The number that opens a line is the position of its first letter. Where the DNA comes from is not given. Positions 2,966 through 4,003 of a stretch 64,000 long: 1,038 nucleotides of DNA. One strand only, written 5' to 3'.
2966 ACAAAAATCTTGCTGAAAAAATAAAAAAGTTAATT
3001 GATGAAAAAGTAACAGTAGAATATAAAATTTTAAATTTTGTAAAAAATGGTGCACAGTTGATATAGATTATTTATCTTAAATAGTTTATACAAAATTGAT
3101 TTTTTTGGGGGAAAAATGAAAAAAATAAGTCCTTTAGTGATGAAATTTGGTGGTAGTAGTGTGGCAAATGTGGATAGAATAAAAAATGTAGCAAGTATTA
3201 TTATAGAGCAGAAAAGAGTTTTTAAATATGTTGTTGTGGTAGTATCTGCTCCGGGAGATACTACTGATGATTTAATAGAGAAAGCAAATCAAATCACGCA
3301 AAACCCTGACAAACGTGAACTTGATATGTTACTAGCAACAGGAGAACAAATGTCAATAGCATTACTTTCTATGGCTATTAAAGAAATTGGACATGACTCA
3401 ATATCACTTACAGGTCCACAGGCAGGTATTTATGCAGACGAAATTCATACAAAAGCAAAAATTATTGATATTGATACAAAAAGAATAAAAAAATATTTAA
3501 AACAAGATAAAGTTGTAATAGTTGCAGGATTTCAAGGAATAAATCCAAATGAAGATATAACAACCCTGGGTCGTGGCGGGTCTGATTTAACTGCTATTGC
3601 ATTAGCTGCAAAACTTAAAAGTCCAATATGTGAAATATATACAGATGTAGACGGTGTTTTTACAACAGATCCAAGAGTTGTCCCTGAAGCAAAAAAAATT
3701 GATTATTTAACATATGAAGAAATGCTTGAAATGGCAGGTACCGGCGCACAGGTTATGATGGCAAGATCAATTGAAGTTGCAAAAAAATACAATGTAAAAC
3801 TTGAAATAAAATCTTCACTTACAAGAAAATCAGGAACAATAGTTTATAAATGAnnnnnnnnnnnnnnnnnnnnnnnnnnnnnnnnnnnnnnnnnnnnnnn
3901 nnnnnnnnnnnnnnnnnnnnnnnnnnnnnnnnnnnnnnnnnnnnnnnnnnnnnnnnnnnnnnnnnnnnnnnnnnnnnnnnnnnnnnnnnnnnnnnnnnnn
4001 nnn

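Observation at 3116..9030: Aspartokinase encoded as two separate genes (kinase domain and ACT domains) 4.7 kb apart, flanking a four-gene cassette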

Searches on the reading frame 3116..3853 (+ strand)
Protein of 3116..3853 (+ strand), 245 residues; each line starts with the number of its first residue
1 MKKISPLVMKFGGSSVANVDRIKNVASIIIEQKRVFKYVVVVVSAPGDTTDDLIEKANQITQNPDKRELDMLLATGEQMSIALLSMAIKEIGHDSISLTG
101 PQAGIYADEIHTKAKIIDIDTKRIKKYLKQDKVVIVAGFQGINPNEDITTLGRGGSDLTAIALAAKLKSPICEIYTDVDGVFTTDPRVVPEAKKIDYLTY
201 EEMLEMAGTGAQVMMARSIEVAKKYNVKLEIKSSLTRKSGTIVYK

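Call 3: search_protein_families(library=pfam, proteins=[window:3116-3853:+], max_evalue=0.01)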
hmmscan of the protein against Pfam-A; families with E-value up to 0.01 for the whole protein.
window:3116-3853:+ (245 aa): 1 family
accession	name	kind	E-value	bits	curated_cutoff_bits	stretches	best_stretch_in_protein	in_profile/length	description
PF00696.33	AA_kinase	-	2.2e-49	168.8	24.9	1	7-232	3-233/234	Amino acid kinase family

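Call 4: search_protein_families(library=ncbifam, proteins=[window:3116-3853:+], max_evalue=0.01)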
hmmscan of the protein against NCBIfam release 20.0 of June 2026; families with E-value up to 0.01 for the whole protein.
window:3116-3853:+ (245 aa): 32 families (the best 25 are shown)
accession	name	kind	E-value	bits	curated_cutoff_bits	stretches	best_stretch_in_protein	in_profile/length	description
NF005656.0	PRK07431.1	equivalog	2.9e-108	362.9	657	1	7-243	4-242/587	aspartate kinase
NF005154.0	PRK06635.1-2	equivalog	4.6e-106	355.5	376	1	6-244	3-242/407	aspartate kinase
NF005155.0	PRK06635.1-4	equivalog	3.1e-104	349.2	346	1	7-244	4-241/407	aspartate kinase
NF005153.0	PRK06635.1-1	equivalog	1.6e-100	337.1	585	1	7-244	4-242/421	aspartate kinase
NF005156.0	PRK06635.1-5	equivalog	1.9e-100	336.5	594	1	7-243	4-240/411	aspartate kinase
TIGR00657.1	asp_kinases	subfamily_domain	2.5e-89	300.4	208.7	2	65-244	102-283/442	aspartate kinase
TIGR00656.1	asp_kin_monofn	equivalog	3.4e-88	296.4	402.25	1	7-244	4-248/407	aspartate kinase, monofunctional class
NF005161.0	PRK06635.2-5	equivalog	1.5e-87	294.1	586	1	7-243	6-241/402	aspartate kinase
NF006459.0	PRK08841.1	equivalog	2.4e-87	293.5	535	1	5-243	4-242/395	aspartate kinase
NF006068.0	PRK08210.1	equivalog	3.5e-74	250.3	474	1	7-244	4-246/405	aspartate kinase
NF005157.0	PRK06635.2-1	equivalog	1.7e-69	234.7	832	1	8-243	6-240/401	aspartate kinase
NF004938.0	PRK06291.1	equivalog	2.4e-60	204.5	528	2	67-244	120-302/468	aspartate kinase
NF005158.0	PRK06635.2-2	equivalog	9.3e-60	202.6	717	1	7-239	4-239/401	aspartate kinase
NF006959.0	PRK09436.1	equivalog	1.6e-51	175.4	726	2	68-243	118-295/819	bifunctional aspartate kinase/homoserine dehydrogenase I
NF006570.0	PRK09084.1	equivalog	2.4e-47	162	455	2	60-243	103-290/452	lysine-sensitive aspartokinase 3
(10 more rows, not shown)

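Call 9: find_homologous_proteins(query=window:3116-3850:+, max_evalue=1e-20)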
Query window:3116-3850:+ (245 aa): 8000 proteins with E <= 1e-20 among 8000 candidates; the best 120 are listed.
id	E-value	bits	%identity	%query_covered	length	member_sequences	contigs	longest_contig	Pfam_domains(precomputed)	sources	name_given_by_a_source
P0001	6.2e-150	515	100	100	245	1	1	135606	PF00696.34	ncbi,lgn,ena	-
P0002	1.1e-131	455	87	100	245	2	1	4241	PF00696.34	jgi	-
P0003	6.9e-130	449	85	100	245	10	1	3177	PF00696.34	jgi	-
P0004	7.4e-127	439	84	100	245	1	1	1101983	PF00696.34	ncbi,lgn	-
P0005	1.3e-126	439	84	100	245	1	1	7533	PF00696.34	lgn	-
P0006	4.9e-126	437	84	100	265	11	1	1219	PF00696.34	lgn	-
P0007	4.5e-125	434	83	100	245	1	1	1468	PF00696.34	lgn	-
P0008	3.4e-122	424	83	96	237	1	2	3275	PF00696.34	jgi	-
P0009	7.3e-122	423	83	99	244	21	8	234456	PF00696.34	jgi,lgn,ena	-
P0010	1.6e-121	422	79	100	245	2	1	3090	PF00696.34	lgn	-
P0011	2.4e-121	421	80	98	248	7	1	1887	PF00696.34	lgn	-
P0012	6.5e-120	417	78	99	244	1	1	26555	PF00696.34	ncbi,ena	-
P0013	6.5e-118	410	79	99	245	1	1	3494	PF00696.34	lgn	-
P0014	1.3e-117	409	79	99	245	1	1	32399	PF00696.34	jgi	jgi:aspartate kinase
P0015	6.6e-117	407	77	99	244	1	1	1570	PF00696.34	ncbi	-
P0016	1.8e-113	396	74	100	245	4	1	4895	PF00696.34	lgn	-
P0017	1.9e-98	347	70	97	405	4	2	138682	PF00696.34,PF22468.3,PF01842.32,PF13840.13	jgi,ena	-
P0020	1.6e-97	343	68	97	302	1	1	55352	PF00696.34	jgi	jgi:aspartate kinase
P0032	8.1e-96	338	67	97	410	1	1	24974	PF00696.34,PF22468.3,PF01842.32,PF13840.13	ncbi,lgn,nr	ncbi:MAG: aspartate kinase [Endomicrobiales bacterium]|nr:aspartate kinase [Endomicrobiales bacteriu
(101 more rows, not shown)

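Call 11: find_encoding_contigs(protein=P0004, flank=10000, max_places=3)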
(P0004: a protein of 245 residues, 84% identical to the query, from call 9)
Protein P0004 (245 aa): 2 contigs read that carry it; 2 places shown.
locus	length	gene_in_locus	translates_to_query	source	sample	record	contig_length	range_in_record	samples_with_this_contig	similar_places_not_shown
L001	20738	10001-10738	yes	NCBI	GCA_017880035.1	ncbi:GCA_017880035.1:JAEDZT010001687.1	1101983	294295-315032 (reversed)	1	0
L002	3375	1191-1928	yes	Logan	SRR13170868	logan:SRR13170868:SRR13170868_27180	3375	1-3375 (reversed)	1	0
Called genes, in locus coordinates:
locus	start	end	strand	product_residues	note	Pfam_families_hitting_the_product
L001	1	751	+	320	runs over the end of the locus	PF01745:IPT, PF01715:IPPT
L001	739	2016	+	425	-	PF13167:GTP-bdg_N, PF16360:GTP-bdg_M, PF00009:GTP_EFTU (faint), PF01926:MMR_HSR1, PF02421:FeoB_N, PF04548:AIG1 (faint)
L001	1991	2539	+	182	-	PF01066:CDP-OH_P_transf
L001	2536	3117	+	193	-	PF02660:G3P_acyltransf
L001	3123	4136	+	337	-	PF01210:NAD_Gly3P_dh_N, PF07479:NAD_Gly3P_dh_C, PF20618:GPD_NAD_C_bact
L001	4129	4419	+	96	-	PF00216:Bac_DNA_binding, PF18291:HU-HIG (weak)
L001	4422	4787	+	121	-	PF13411:MerR_1, PF00376:MerR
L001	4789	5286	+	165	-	PF06695:Sm_multidrug_ex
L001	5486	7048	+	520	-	PF02142:MGS, PF01808:AICARFT_IMPCHas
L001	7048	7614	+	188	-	-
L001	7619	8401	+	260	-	PF00459:Inositol_P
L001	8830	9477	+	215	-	PF20582:UPF0758_N, PF04002:RadC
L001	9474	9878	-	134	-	PF01643:Acyl-ACP_TE, PF13279:4HBT_2, PF03061:4HBT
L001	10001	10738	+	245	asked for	PF00696:AA_kinase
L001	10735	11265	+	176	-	PF02677:QueH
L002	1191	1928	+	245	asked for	PF00696:AA_kinase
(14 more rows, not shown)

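Call 12: find_encoding_contigs(protein=P0009, flank=10000, max_places=3)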
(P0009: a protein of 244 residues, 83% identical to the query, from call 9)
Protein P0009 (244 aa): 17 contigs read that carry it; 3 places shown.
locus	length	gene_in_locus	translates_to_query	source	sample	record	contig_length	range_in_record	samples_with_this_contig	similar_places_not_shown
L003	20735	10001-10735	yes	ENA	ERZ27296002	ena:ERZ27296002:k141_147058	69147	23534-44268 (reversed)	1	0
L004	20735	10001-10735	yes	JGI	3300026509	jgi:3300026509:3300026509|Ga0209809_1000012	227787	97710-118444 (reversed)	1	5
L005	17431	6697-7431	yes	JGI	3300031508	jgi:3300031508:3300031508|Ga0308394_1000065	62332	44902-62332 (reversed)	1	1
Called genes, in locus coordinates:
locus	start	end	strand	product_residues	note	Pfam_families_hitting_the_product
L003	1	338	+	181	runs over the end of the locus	PF01066:CDP-OH_P_transf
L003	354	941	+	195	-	PF02660:G3P_acyltransf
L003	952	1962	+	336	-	PF01210:NAD_Gly3P_dh_N, PF07479:NAD_Gly3P_dh_C, PF20618:GPD_NAD_C_bact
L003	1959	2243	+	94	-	PF00216:Bac_DNA_binding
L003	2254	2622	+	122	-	PF13411:MerR_1, PF00376:MerR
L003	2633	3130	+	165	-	PF06695:Sm_multidrug_ex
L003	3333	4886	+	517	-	PF02142:MGS, PF01808:AICARFT_IMPCHas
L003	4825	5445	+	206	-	-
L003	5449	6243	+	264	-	PF00459:Inositol_P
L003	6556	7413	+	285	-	PF01555:N6_N4_Mtase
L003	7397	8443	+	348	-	-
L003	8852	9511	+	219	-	PF20582:UPF0758_N, PF04002:RadC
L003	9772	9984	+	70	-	PF20095:DUF6485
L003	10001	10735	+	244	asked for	PF00696:AA_kinase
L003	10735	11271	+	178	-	PF02677:QueH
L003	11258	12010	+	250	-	PF01487:DHquinase_I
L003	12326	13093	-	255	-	PF02578:Cu-oxidase_4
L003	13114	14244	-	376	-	PF13191:AAA_16 (weak), PF00437:T2SSE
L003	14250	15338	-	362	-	PF00091:Tubulin, PF12327:FtsZ_C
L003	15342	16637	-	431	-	PF06723:MreB_Mbl (faint), PF02491:SHS2_FTSA, PF14450:FtsA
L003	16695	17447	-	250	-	-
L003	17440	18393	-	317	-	PF01820:Dala_Dala_lig_N, PF08443:RimK, PF01071:GARS_A (faint), PF02655:ATP-grasp_3, PF07478:Dala_Dala_lig_C, PF02786:CPSase_L_D2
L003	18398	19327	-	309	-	PF01565:FAD_binding_4, PF02873:MurB_C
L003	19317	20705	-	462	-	PF01225:Mur_ligase, PF08245:Mur_ligase_M, PF02875:Mur_ligase_C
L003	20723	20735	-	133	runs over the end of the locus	PF14489:QueF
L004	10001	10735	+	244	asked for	PF00696:AA_kinase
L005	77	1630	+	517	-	PF02142:MGS, PF01808:AICARFT_IMPCHas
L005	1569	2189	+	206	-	-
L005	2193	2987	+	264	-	PF00459:Inositol_P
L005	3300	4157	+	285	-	PF01555:N6_N4_Mtase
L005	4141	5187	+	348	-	-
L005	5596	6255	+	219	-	PF20582:UPF0758_N, PF04002:RadC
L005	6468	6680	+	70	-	PF20095:DUF6485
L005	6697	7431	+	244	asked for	PF00696:AA_kinase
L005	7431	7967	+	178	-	PF02677:QueH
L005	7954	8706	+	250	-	PF01487:DHquinase_I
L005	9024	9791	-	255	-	PF02578:Cu-oxidase_4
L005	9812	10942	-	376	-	PF00437:T2SSE, PF13191:AAA_16 (weak)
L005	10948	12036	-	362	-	PF00091:Tubulin, PF12327:FtsZ_C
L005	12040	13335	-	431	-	PF06723:MreB_Mbl (faint), PF02491:SHS2_FTSA, PF14450:FtsA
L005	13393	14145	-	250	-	-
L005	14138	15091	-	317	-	PF01820:Dala_Dala_lig_N, PF08443:RimK, PF01071:GARS_A (faint), PF02655:ATP-grasp_3, PF07478:Dala_Dala_lig_C, PF02786:CPSase_L_D2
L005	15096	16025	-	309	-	PF01565:FAD_binding_4, PF02873:MurB_C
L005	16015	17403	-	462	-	PF01225:Mur_ligase, PF08245:Mur_ligase_M, PF02875:Mur_ligase_C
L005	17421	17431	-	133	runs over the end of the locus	PF14489:QueF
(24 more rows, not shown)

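Call 18: find_encoding_contigs(protein=P0017, flank=8000, max_places=2)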
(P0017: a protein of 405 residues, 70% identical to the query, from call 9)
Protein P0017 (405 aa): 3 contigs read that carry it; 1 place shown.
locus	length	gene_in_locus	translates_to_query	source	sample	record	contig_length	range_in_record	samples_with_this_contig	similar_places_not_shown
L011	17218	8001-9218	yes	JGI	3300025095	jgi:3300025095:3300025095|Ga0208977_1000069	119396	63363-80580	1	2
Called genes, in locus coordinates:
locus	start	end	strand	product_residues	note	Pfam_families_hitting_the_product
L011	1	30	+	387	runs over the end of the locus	PF01264:Chorismate_synt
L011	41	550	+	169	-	PF13207:AAA_17 (weak), PF13238:AAA_18, PF01202:SKI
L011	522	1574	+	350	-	PF01321:Creatinase_N, PF00557:Peptidase_M24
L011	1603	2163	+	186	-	PF08207:EFP_N, PF01132:EFP, PF09285:Elong-fact-P_C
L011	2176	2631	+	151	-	PF25917:BSH_RND (faint), PF00364:Biotin_lipoyl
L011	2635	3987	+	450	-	PF00289:Biotin_carb_N, PF08443:RimK (faint), PF02786:CPSase_L_D2, PF02222:ATP-grasp, PF07478:Dala_Dala_lig_C, PF02785:Biotin_carb_C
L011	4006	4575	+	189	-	PF13580:SIS_2, PF01380:SIS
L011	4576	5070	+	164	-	PF01467:CTP_transf_like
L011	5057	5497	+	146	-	PF17792:ThiD2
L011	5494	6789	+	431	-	PF01964:ThiC_Rad_SAM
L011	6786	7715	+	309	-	PF00288:GHMP_kinases_N, PF08544:GHMP_kinases_C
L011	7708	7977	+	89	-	PF03692:CxxCxxCC (weak)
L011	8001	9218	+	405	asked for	PF00696:AA_kinase, PF01842:ACT, PF22468:ACT_9, PF13840:ACT_7, PF01842:ACT (weak), PF22468:ACT_9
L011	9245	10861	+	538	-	PF00682:HMGL-like, PF22617:HCS_D2, PF08502:LeuA_dimer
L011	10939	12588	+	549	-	PF00920:ILVD_EDD_N, PF24877:ILV_EDD_C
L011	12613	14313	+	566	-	PF02776:TPP_enzyme_N, PF00205:TPP_enzyme_M, PF02775:TPP_enzyme_C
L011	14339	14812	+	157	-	PF01842:ACT, PF13291:ACT_4 (weak), PF22629:ACT_AHAS_ss, PF13710:ACT_5, PF10369:ALS_ss_C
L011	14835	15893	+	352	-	PF07991:KARI_N, PF01450:KARI_C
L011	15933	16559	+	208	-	PF02666:PS_Dcarbxylase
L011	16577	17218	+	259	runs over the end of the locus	PF01066:CDP-OH_P_transf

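Call 19: find_encoding_contigs(protein=P0032, flank=8000, max_places=2)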
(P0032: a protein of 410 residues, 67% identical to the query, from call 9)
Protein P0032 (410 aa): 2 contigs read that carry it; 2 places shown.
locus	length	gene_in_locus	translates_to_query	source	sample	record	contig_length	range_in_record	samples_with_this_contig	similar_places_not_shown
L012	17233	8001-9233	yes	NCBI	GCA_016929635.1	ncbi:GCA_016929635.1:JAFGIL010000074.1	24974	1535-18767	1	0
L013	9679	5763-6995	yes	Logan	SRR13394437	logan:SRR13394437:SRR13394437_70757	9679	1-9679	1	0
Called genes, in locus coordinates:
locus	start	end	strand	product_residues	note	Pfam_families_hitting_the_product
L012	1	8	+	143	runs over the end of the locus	PF01220:DHquinase_II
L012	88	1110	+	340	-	PF01321:Creatinase_N, PF00557:Peptidase_M24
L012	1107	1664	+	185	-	PF08207:EFP_N, PF01132:EFP, PF09285:Elong-fact-P_C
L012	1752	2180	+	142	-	PF25917:BSH_RND (faint), PF00364:Biotin_lipoyl, PF25997:BSH_YhbJ (weak)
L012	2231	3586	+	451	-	PF00289:Biotin_carb_N, PF02786:CPSase_L_D2, PF02222:ATP-grasp, PF07478:Dala_Dala_lig_C, PF02785:Biotin_carb_C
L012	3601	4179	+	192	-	PF13580:SIS_2, PF01380:SIS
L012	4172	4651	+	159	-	PF01467:CTP_transf_like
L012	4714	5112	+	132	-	PF17792:ThiD2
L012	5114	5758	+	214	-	PF02581:TMP-TENI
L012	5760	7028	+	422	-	PF01964:ThiC_Rad_SAM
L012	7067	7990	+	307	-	PF00288:GHMP_kinases_N, PF08544:GHMP_kinases_C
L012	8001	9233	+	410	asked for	PF00696:AA_kinase, PF01842:ACT, PF22468:ACT_9, PF13840:ACT_7, PF01842:ACT (weak), PF22468:ACT_9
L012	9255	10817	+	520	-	PF00682:HMGL-like, PF22617:HCS_D2, PF08502:LeuA_dimer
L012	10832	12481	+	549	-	PF00920:ILVD_EDD_N, PF24877:ILV_EDD_C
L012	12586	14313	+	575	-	PF02776:TPP_enzyme_N, PF00205:TPP_enzyme_M, PF02775:TPP_enzyme_C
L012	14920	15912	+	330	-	PF00670:AdoHcyase_NAD (weak), PF02826:2-Hacid_dh_C (weak), PF03807:F420_oxidored (weak), PF07991:KARI_N, PF01450:KARI_C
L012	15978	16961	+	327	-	PF03793:PASTA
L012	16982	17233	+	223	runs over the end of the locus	PF00834:Ribul_P_3_epim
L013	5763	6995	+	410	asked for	PF00696:AA_kinase, PF01842:ACT, PF22468:ACT_9, PF13840:ACT_7, PF01842:ACT (weak), PF22468:ACT_9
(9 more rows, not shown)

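Call 20: find_encoding_contigs(protein=P0020, flank=8000, max_places=2)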
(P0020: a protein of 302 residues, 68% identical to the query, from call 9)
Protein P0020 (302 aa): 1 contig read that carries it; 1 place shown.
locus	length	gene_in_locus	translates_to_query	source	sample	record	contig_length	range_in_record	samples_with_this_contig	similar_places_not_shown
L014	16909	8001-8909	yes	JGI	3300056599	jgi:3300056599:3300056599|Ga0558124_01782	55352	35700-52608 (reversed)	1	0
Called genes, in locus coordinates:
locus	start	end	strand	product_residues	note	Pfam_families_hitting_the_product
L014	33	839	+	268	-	PF00557:Peptidase_M24, PF08207:EFP_N, PF01132:EFP, PF09285:Elong-fact-P_C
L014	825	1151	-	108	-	-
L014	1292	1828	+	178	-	PF00289:Biotin_carb_N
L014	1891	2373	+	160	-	PF02786:CPSase_L_D2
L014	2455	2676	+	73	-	PF02785:Biotin_carb_C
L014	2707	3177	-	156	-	-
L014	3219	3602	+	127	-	PF01467:CTP_transf_like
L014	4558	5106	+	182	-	PF02581:TMP-TENI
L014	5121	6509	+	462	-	PF01964:ThiC_Rad_SAM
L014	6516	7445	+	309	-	PF00288:GHMP_kinases_N, PF08544:GHMP_kinases_C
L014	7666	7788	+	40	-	-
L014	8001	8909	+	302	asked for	PF00696:AA_kinase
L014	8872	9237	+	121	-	PF13840:ACT_7, PF22468:ACT_9, PF01842:ACT (weak)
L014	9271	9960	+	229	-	PF00682:HMGL-like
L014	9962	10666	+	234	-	PF22617:HCS_D2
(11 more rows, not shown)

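Call 21: find_related_loci(query=window:3116-3850:+, collection=genome_contigs, flank=10000)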
Query window:3116-3850:+ (245 aa) in genome_contigs; peptide patterns used: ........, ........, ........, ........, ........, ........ (x = any residue, [..] = any of these).
600 stretches matched a pattern (row limit reached: there are more); 599 encode a relative of the query (tblastn E <= 1e-3); the best 80 are kept; 80 distinct loci.
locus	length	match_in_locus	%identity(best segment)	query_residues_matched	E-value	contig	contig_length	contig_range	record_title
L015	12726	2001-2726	59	7-245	2e-90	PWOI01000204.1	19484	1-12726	MAG: Elusimicrobia bacterium isolate CSSed10_371m CS-Sed10-C5187, whole genome shotgun sequence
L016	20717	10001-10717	59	7-245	3e-89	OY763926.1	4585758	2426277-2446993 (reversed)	MAG: Sedimentisphaerales bacterium isolate 7f5c64f7-1a0d-4936-834e-775057159072 genome assembly, chromosome: 1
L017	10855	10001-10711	57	7-243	1e-88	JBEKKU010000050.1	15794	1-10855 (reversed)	MAG: Thermacetogeniaceae bacterium isolate SPRUCE 354 SPRUCE_354_50, whole genome shotgun sequence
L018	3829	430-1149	56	4-243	3e-88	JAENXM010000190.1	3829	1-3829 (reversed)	MAG: Actinomycetota bacterium isolate 14_8_m_bin1 k141_1617444_length_3829_cov_15.9626, whole genome shotgun sequence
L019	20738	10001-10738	56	1-245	2e-87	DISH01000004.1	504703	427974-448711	MAG TPA_asm: Candidatus Omnitrophica bacterium UBA6215 UBA6215_contig_59, whole genome shotgun sequence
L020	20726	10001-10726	56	2-243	6e-87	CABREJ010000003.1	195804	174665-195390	MAG TPA_asm: uncultured Clostridiales bacterium isolate MGYG-HGUT-01183 genome assembly, contig: GUT_GENOME090929_3, who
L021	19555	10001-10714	54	7-244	4e-86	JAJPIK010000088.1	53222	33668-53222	MAG: Chloroflexota bacterium isolate Centralia_MAG_325 k107_34256816, whole genome shotgun sequence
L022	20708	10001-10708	57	7-243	2e-86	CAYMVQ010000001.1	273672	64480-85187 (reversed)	MAG TPA_asm: uncultured Clostridiaceae bacterium isolate binchicken_co157_153 genome assembly, contig: NODE_11_length_27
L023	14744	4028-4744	55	7-245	9e-86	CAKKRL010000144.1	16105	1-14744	Thermodesulfovibrionia bacterium isolate Hainich-H51-bin227-1 genome assembly, contig: H51-bin227_1_Hain_H51_02um_R1_158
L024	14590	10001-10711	59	7-243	2e-85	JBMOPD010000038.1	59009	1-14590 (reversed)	MAG: Bacillota bacterium isolate Betzabe_MAG119 MAG119_38, whole genome shotgun sequence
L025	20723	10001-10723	56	4-243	2e-85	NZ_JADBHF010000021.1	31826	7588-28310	Brevibacterium renqingii strain REN4 NODE_21_length_31826_cov_212.295474, whole genome shotgun sequence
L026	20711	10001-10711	57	7-243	9e-85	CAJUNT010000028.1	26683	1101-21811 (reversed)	MAG TPA_asm: uncultured Clostridia bacterium isolate MGBC162170 genome assembly, contig: MGBC162170.28, whole genome sho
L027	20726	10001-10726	55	1-243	1e-84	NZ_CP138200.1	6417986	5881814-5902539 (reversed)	Wukongibacter sp. M2B1 chromosome, complete genome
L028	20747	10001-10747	57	3-243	5e-85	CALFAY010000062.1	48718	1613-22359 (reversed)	MAG: uncultured planctomycete isolate H1_Bin_Bin_101_sub_1 genome assembly, contig: c_000000331152, whole genome shotgun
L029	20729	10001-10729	53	1-243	9e-85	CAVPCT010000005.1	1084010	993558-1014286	MAG: uncultured Thermoleophilia bacterium isolate MFD00032.bin.2.59 genome assembly, contig: contig_42839, whole genome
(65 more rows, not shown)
